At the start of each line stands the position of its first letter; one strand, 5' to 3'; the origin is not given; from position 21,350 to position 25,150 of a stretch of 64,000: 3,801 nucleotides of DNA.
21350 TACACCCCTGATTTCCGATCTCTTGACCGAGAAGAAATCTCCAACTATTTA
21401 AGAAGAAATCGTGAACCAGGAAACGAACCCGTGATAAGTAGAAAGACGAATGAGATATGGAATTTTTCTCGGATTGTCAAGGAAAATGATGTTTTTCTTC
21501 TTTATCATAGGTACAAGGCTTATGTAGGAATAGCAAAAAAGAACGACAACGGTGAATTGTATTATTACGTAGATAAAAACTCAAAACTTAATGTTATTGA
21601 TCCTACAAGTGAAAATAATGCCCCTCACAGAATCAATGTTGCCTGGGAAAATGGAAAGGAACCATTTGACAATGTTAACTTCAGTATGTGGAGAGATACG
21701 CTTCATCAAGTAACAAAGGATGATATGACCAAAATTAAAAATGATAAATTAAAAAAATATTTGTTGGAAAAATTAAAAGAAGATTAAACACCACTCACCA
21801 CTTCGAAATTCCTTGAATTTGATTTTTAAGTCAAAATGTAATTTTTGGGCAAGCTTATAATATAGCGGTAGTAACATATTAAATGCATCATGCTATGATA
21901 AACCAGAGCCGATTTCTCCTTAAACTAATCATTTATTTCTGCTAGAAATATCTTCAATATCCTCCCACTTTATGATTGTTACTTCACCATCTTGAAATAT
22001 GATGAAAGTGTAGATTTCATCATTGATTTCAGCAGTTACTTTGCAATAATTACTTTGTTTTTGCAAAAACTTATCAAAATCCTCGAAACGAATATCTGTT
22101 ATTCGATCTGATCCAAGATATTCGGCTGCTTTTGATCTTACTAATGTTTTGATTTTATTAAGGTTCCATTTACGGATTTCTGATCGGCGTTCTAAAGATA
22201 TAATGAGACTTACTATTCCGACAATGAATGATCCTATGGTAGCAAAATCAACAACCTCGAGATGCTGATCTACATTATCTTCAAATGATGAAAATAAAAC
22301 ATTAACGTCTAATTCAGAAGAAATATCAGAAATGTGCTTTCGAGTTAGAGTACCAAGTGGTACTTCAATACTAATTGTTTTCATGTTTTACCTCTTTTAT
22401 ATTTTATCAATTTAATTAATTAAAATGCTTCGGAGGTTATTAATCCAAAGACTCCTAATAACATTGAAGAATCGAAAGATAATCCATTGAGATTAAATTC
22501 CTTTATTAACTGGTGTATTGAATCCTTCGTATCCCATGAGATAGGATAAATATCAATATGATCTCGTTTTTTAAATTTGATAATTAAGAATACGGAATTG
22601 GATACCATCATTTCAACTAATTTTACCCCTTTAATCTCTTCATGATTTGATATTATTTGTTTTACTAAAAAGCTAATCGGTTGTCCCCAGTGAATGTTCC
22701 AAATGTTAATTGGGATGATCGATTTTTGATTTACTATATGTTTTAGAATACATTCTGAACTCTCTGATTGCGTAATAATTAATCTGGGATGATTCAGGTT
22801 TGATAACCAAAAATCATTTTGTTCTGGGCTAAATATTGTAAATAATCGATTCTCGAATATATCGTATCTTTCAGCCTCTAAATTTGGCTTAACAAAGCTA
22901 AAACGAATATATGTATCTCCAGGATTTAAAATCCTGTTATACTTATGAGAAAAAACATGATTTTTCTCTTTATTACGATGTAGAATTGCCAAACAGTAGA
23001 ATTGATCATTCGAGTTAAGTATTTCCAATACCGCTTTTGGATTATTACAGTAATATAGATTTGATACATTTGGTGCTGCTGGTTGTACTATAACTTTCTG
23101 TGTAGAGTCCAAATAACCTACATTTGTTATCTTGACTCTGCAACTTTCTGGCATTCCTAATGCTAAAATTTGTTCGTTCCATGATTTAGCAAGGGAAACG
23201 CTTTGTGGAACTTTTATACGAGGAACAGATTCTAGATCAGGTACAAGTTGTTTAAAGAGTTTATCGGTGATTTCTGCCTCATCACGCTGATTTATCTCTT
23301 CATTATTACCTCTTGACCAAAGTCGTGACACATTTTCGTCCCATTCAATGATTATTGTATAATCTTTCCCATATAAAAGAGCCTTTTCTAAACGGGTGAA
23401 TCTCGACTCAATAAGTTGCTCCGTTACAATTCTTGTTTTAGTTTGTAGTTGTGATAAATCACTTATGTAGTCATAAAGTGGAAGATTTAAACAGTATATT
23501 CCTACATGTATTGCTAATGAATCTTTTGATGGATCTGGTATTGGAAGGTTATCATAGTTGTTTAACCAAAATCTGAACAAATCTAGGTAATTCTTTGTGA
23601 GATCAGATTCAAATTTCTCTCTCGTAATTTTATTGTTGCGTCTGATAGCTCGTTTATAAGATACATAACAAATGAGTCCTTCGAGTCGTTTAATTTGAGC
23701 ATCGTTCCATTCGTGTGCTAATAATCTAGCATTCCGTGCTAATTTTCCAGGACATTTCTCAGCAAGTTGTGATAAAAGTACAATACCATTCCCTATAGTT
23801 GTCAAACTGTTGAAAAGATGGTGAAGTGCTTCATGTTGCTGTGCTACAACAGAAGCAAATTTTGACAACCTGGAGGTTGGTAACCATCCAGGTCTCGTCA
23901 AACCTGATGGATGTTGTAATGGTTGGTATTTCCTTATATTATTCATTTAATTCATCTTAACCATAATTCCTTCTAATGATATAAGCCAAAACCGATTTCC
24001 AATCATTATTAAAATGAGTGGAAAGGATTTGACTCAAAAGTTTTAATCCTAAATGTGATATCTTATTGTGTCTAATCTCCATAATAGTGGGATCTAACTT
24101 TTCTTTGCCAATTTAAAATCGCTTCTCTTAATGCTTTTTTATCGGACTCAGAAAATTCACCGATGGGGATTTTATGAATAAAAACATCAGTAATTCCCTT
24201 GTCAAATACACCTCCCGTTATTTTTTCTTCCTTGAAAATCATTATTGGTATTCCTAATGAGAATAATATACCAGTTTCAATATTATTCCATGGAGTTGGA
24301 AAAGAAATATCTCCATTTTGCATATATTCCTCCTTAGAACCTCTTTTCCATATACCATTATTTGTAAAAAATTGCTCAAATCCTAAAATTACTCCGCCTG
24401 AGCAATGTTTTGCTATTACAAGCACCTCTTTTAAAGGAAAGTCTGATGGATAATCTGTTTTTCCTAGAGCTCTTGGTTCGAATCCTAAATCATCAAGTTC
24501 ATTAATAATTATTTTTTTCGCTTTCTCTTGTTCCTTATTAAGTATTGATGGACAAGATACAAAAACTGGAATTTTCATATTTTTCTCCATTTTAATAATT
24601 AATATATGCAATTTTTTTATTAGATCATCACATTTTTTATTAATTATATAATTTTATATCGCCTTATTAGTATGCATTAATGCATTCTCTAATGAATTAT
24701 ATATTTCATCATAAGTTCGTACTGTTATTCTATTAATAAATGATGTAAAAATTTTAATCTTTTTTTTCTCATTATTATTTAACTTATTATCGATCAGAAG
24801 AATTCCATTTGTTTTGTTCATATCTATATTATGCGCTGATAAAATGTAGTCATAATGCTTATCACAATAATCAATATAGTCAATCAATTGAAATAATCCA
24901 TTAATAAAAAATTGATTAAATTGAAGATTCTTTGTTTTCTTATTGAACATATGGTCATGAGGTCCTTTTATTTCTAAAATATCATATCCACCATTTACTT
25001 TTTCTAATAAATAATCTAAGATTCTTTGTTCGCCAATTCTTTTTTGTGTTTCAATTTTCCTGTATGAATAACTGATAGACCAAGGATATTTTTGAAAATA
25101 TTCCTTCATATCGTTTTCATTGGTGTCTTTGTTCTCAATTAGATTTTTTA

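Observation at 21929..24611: Orphan three-gene operon: TIR/NDT-like enzyme + 508-aa unknown + small single-TM protein (best candidate for an undescribed system)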

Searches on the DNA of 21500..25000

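Call 87: search_rna_families(source=window, start=21500, end=25000, threshold=evalue, max_evalue=1)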
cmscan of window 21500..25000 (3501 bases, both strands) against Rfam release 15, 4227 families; matches with E-value up to 1: 0.
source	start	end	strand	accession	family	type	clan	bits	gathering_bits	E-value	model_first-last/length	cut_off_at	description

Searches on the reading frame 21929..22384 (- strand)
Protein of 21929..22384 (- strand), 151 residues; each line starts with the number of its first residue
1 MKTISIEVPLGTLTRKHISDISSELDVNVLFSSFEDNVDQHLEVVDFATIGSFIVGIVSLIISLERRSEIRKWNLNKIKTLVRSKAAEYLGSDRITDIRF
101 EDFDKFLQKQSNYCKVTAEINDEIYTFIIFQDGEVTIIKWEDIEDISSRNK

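Call 3: search_protein_families(library=pfam, proteins=[window:21929-22384:-], max_evalue=1)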
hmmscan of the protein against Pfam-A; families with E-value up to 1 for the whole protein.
window:21929-22384:- (151 aa): 0 families

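Call 4: search_protein_families(library=padloc, proteins=[window:21929-22384:-], max_evalue=1)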
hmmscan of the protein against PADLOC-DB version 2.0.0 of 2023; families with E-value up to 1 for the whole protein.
window:21929-22384:- (151 aa): 0 families

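Call 5: search_protein_families(library=ncbifam, proteins=[window:21929-22384:-], max_evalue=1)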
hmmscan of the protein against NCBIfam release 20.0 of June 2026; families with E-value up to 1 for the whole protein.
window:21929-22384:- (151 aa): 1 family
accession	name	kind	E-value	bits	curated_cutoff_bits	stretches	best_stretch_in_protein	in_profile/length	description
TIGR00327.1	secE_euk_arch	equivalog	0.12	12.2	36.2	1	39-64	26-51/61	protein translocase SEC61 complex subunit gamma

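Call 79: search_protein_families(library=phrogs, proteins=[window:21929-22384:-], max_evalue=1)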
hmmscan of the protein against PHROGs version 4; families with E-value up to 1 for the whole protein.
window:21929-22384:- (151 aa): 2 families
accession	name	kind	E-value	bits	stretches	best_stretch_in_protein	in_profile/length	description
phrog_17699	-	unknown function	0.0097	17.4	1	46-98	6-55/93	-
phrog_19315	-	unknown function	0.076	13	1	54-145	166-251/348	-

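Call 90: search_solved_structures(query=A7, max_evalue=10, show_alignments=1)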
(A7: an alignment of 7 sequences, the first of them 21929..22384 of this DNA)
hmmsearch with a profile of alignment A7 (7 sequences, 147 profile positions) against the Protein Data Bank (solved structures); distinct sequences matched with E-value up to 10: 1.
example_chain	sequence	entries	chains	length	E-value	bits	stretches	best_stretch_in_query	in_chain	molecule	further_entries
2lb5_A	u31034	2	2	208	0.8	13.1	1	67-106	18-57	Sensor histidine kinase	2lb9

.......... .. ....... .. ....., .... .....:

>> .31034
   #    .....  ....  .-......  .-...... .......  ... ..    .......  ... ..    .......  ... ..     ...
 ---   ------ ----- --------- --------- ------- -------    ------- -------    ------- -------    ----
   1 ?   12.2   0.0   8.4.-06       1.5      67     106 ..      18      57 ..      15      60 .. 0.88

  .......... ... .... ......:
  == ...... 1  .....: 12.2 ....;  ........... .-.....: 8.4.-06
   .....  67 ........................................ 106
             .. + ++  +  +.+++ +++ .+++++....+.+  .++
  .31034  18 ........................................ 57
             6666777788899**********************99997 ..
